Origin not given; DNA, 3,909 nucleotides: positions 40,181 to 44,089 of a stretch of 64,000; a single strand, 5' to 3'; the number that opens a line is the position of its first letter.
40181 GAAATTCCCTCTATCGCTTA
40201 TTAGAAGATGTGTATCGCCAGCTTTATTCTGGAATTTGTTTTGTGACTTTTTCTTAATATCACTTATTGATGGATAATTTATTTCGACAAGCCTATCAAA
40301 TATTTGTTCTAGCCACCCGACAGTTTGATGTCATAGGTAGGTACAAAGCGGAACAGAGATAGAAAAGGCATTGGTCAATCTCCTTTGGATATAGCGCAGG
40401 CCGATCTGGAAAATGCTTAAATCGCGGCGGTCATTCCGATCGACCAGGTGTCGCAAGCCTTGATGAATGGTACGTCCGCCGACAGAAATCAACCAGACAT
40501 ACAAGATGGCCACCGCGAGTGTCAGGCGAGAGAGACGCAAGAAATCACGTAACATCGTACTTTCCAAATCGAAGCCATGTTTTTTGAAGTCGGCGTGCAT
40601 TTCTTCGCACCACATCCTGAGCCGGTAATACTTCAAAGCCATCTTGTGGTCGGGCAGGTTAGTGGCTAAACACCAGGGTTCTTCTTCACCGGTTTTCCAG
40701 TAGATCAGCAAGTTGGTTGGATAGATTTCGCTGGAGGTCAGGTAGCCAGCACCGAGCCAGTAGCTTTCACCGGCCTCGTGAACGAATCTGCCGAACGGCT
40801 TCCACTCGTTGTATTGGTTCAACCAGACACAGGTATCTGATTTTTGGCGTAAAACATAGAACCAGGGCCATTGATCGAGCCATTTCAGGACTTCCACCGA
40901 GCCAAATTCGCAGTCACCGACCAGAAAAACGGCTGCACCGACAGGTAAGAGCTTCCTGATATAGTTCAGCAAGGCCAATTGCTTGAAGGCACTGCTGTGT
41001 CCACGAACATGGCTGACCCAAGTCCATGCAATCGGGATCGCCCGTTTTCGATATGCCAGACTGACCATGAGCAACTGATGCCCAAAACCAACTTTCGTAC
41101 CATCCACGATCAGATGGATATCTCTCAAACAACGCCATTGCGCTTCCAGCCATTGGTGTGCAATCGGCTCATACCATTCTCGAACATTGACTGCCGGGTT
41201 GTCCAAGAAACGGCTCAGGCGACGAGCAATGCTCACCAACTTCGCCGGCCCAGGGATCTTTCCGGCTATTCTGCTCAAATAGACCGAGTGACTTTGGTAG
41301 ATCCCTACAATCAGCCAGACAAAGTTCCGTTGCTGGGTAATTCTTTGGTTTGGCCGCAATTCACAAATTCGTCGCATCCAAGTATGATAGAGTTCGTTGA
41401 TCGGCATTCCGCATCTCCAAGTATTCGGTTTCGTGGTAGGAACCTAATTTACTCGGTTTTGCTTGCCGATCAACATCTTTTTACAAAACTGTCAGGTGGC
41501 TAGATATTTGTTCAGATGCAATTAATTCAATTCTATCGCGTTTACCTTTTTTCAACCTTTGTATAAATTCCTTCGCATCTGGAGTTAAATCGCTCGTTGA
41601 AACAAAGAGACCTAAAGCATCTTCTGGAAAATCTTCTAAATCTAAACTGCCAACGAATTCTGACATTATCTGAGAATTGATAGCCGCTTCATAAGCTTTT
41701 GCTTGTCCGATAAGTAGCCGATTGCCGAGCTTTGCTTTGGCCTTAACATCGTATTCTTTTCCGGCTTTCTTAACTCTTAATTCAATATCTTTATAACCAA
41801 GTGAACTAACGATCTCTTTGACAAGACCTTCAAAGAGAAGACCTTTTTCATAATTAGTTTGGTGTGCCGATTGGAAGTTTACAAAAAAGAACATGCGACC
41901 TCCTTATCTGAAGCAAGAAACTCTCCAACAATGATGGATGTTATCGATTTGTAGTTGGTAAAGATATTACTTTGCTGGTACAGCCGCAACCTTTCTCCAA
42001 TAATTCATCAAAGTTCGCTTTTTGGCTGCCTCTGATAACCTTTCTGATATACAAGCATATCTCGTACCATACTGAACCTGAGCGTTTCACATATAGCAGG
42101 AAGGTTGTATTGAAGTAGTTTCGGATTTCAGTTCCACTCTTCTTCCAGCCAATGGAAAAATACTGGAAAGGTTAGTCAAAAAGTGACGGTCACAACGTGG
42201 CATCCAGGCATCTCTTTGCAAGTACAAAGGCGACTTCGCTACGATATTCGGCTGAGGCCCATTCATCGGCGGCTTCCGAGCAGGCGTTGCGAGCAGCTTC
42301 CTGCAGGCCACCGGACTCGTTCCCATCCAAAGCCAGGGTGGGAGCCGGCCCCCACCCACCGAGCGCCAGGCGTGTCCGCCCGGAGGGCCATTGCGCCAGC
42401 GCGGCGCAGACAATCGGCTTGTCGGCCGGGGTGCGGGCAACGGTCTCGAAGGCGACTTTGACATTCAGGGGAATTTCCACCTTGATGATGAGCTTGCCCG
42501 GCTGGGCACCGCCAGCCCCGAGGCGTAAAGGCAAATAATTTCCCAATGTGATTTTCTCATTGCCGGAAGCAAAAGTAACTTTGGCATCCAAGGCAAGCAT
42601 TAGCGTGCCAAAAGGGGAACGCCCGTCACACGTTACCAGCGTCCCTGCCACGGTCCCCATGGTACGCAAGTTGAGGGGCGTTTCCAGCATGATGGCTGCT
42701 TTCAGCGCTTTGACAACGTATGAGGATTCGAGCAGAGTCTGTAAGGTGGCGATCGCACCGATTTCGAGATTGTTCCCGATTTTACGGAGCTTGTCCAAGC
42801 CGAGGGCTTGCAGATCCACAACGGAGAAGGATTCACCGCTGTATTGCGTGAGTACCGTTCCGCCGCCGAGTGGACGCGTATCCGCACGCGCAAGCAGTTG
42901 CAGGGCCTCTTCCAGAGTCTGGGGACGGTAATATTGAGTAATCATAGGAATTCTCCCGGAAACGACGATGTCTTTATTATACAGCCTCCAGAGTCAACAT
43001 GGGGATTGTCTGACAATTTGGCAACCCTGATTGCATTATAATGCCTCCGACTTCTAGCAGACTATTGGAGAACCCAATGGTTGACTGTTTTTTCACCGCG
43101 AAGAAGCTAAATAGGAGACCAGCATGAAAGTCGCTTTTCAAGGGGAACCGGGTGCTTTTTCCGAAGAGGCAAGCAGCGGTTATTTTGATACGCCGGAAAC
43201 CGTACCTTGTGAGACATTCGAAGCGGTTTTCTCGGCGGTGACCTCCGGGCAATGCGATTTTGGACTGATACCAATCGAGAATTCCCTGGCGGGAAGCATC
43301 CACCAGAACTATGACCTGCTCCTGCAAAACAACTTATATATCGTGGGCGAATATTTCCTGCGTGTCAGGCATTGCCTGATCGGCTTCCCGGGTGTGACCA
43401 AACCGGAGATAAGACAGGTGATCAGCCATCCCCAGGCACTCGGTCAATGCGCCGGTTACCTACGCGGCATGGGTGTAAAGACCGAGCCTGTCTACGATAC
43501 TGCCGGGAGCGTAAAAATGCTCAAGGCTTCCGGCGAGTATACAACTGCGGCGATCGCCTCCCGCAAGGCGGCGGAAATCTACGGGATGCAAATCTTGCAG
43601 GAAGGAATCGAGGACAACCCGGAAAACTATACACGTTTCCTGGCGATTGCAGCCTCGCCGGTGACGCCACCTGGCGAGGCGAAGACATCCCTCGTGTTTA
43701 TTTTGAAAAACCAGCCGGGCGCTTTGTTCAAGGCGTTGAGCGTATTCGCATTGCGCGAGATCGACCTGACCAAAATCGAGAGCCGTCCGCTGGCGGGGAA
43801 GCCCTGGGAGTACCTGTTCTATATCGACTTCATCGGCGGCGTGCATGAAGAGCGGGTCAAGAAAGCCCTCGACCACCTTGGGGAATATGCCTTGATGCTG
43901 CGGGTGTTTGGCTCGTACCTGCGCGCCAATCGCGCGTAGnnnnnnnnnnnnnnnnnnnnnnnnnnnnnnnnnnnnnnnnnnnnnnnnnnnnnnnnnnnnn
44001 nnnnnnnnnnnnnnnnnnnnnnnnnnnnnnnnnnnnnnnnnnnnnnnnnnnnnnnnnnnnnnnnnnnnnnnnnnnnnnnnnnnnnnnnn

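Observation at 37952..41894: A 912-aa Mrr-like nuclease / P-loop NTPase / winged-helix gene, split by an IS4 element and exactly reconstructable: candidate undescribed defence gene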

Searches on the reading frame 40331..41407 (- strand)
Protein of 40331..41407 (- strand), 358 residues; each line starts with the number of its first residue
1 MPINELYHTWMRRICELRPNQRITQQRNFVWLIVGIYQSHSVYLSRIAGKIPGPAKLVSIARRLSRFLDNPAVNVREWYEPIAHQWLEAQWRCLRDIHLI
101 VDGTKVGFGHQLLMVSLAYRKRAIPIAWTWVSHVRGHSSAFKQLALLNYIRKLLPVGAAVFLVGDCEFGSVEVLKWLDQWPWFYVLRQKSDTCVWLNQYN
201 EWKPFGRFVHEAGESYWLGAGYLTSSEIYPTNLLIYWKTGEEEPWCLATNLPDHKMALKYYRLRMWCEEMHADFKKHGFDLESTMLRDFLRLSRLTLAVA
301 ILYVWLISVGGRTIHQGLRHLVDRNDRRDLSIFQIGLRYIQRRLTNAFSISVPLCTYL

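Call 5: search_protein_families(library=pfam, max_evalue=0.1, proteins=[window:40331-41407:-])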
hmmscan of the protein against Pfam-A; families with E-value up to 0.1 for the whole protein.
window:40331-41407:- (358 aa): 1 family
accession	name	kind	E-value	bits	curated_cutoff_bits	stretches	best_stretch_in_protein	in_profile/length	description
PF01609.27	DDE_Tnp_1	-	2.9e-07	30.9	23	1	114-305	37-200/200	Transposase DDE domain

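Call 7: search_protein_families(library=ncbifam, max_evalue=0.1, proteins=[window:40331-41407:-])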
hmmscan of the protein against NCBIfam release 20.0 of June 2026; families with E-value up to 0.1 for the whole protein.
window:40331-41407:- (358 aa): 2 families
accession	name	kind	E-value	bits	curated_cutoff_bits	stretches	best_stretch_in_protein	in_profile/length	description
NF033591.1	transpos_IS4_2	equivalog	4.2e-51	174.1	152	1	43-346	2-320/340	IS4 family transposase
NF033539.1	transpos_IS1380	equivalog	0.00087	18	180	1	146-291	196-357/419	IS1380 family transposase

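Call 68: find_encoding_contigs(protein=window:40331-41407:-, flank=3000, max_places=8)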
Protein window:40331-41407:- (358 aa): no gene with exactly this product is on record in the collection.

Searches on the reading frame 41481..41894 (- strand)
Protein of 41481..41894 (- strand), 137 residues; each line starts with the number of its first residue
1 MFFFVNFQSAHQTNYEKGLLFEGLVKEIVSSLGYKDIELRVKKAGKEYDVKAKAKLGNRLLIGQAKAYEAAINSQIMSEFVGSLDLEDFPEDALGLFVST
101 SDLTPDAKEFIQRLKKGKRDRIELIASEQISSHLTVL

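Call 86: search_protein_families(library=pfam, max_evalue=0.01, proteins=[window:41481-41894:-])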
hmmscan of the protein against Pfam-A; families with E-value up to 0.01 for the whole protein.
window:41481-41894:- (137 aa): 1 family
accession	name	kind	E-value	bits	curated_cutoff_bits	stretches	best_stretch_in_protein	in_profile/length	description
PF04471.18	Mrr_cat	-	6e-13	49.4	21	1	21-131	9-112/115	Restriction endonuclease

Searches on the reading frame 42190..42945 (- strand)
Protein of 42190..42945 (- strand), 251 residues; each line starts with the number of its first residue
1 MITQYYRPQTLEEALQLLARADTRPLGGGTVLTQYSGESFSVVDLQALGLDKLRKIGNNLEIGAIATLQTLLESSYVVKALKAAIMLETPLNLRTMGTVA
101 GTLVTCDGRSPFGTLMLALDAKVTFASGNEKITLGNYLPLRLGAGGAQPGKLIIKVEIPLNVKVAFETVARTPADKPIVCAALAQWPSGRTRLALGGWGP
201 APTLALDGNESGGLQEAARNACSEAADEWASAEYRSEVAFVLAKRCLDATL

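Call 5: search_protein_families(library=pfam, max_evalue=0.1, proteins=[window:42190-42945:-])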
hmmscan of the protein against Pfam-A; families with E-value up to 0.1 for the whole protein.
window:42190-42945:- (251 aa): 2 families
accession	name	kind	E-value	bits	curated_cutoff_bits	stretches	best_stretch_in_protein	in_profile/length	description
PF00941.27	FAD_binding_5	-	7.7e-21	75.1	27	1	4-160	4-169/170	FAD binding domain in molybdopterin dehydrogenase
PF03450.22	CO_deh_flav_C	-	0.00042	20.8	25.5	0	215-248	67-100/102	CO dehydrogenase flavoprotein C-terminal domain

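Call 6: search_protein_families(library=padloc, max_evalue=0.1, proteins=[window:42190-42945:-])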
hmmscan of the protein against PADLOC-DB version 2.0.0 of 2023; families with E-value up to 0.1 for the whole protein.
window:42190-42945:- (251 aa): 0 families

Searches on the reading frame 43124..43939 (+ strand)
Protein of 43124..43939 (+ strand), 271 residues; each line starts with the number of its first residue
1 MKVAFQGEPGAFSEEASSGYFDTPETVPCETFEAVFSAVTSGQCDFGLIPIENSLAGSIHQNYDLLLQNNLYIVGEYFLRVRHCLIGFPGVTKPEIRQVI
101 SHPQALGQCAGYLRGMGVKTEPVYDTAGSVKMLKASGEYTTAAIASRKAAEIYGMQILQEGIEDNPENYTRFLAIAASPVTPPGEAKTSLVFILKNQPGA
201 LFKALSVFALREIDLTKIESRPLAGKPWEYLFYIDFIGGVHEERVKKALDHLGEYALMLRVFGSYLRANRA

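Call 5: search_protein_families(library=pfam, max_evalue=0.1, proteins=[window:43124-43939:+])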
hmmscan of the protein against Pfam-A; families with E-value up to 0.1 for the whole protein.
window:43124-43939:+ (271 aa): 2 families
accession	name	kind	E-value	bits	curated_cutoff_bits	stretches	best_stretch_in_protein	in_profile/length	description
PF00800.23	PDT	-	1.1e-63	214.8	25.2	1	3-177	1-178/181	Prephenate dehydratase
PF01842.31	ACT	-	1.2e-07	31.8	27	1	188-250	1-62/66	ACT domain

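Call 6: search_protein_families(library=padloc, max_evalue=0.1, proteins=[window:43124-43939:+])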
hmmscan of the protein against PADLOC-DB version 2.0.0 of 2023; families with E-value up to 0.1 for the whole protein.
window:43124-43939:+ (271 aa): 0 families
